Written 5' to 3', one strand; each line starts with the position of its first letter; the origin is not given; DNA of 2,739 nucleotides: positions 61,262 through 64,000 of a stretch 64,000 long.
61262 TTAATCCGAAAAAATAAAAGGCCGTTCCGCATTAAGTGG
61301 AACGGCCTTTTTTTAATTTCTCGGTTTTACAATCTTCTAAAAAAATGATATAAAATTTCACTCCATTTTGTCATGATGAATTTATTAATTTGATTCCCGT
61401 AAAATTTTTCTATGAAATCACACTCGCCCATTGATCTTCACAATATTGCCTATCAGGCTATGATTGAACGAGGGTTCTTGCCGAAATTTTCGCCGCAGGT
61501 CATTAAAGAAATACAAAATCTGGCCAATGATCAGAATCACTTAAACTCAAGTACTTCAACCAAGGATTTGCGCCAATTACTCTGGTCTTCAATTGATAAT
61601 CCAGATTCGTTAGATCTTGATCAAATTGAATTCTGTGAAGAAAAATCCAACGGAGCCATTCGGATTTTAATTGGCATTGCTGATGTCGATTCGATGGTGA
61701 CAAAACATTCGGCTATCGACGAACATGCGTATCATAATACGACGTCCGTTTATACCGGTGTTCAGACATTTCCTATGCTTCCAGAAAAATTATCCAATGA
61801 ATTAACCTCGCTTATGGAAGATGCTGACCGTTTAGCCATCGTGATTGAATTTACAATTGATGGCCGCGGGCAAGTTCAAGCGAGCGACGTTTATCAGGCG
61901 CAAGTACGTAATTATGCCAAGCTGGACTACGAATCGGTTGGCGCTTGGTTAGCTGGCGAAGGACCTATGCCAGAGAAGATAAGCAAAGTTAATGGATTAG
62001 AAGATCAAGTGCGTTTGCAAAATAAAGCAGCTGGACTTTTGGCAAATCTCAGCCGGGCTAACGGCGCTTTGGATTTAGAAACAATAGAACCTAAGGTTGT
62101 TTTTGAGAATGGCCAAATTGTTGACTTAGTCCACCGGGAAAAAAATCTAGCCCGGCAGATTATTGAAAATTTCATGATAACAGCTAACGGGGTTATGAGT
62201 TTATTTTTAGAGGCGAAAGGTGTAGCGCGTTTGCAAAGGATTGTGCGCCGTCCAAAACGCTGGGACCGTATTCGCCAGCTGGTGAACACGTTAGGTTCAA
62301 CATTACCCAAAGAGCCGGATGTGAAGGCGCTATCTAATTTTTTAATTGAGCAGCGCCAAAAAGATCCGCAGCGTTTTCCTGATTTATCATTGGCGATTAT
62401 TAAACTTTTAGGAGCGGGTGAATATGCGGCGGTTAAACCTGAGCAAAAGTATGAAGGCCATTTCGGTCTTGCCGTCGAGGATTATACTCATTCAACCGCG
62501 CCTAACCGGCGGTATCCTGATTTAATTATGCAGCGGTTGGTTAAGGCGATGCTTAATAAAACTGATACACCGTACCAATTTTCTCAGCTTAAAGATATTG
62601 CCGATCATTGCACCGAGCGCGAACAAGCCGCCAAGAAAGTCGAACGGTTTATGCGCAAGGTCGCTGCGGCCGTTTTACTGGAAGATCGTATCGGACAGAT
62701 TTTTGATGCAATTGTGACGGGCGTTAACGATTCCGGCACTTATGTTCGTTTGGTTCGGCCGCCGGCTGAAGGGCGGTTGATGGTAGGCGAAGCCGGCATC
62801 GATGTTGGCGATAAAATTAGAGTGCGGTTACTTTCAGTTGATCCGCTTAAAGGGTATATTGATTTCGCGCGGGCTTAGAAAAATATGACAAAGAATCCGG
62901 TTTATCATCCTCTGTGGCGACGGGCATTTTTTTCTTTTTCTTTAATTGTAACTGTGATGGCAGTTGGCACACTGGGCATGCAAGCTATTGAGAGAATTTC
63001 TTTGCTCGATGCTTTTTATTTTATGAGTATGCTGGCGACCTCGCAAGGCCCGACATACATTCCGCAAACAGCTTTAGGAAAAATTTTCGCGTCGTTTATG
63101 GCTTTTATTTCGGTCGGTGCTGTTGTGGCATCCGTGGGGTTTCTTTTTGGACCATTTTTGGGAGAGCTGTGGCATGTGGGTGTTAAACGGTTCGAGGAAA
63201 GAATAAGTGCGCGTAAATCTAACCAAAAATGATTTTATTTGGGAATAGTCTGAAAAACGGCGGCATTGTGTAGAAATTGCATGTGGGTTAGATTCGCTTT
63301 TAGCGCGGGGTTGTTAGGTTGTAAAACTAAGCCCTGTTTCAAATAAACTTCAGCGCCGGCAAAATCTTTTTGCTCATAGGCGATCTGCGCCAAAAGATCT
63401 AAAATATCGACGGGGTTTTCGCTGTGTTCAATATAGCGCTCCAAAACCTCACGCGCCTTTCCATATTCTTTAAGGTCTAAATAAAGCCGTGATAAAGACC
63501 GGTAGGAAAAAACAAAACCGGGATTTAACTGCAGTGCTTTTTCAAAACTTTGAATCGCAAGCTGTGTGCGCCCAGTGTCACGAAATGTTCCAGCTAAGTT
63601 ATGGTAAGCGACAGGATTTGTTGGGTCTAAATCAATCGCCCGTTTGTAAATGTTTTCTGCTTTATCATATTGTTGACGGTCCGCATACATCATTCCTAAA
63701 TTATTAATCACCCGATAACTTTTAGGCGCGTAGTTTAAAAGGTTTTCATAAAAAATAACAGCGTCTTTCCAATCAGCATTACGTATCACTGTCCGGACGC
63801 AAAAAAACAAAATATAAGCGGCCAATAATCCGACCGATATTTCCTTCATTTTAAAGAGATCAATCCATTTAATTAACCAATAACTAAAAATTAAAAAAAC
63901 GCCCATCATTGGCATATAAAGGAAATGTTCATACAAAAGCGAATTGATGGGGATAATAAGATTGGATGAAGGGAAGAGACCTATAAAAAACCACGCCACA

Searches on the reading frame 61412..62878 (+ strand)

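Call 49: search_protein_families(library=pfam, proteins=[window:61412-62878:+], max_evalue=0.00001)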
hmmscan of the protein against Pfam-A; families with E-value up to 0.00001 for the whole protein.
window:61412-62878:+ (488 aa): 3 families
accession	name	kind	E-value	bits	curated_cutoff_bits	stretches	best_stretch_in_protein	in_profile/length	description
PF00773.25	RNB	-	8.4e-80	268.9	29.3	1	51-382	2-325/326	RNB domain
PF18614.7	RNase_II_C_S1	-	1.9e-16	60.1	26.6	1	430-488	2-59/59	RNase II-type exonuclease C-terminal S1 domain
PF00575.29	S1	-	3.8e-06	27.6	22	0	425-486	2-72/74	S1 RNA binding domain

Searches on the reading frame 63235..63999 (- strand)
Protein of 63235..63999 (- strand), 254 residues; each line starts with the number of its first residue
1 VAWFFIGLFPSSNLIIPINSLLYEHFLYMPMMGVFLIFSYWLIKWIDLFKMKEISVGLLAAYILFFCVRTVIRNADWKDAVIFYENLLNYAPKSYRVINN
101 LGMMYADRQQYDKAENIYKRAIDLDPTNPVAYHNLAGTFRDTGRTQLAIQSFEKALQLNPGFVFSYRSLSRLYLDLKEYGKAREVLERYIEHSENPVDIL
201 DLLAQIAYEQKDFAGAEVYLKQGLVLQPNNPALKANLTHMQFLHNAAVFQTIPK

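Call 49: search_protein_families(library=pfam, proteins=[window:63235-63999:-], max_evalue=0.00001)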
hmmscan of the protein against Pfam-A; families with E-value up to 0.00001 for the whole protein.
window:63235-63999:- (254 aa): 17 families
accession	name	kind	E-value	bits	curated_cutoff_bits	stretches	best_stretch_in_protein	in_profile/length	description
PF07719.23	TPR_2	-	4.3e-27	92.4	27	1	97-128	3-34/34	Tetratricopeptide repeat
PF00515.34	TPR_1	-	1.2e-22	79.1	27.8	2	97-128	3-34/34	Tetratricopeptide repeat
PF13181.12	TPR_8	-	7.3e-22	76.1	25.7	1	96-128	2-34/34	Tetratricopeptide repeat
PF13431.12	TPR_17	-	5.1e-20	70.4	24.4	1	118-150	2-34/34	Tetratricopeptide repeat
PF14559.12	TPR_19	-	1.6e-19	70.4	25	1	142-206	4-68/68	Tetratricopeptide repeat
PF13432.12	TPR_16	-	1.5e-18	67.3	32.7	0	102-161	4-63/65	Tetratricopeptide repeat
PF13428.12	TPR_14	-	1.7e-18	65.7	23.5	0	101-136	7-42/44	Tetratricopeptide repeat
PF13176.12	TPR_7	-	1.1e-17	63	27.9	0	99-129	3-35/36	Tetratricopeptide repeat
PF13424.12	TPR_12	-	2e-15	57.2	30.1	1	98-158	6-74/77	Tetratricopeptide repeat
PF13374.12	TPR_10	-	3.6e-15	55.8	27.5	0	98-123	5-30/42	Tetratricopeptide repeat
PF13371.12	TPR_9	-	8.8e-13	48.5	35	0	72-131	6-65/73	Tetratricopeptide repeat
PF13414.12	TPR_11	-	1.4e-12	47.5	26.8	1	103-136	2-35/42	TPR repeat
PF23914.1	TPR_CcmH_CycH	-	2.7e-12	47.2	42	1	126-228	47-152/158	Cytochrome c-type biogenesis protein H TPR domain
PF12895.13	ANAPC3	-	9.5e-12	45.5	27.2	1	107-188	1-81/82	Anaphase-promoting complex, cyclosome, subunit 3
PF13174.12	TPR_6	-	3.8e-09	37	26.3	0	101-127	6-32/33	Tetratricopeptide repeat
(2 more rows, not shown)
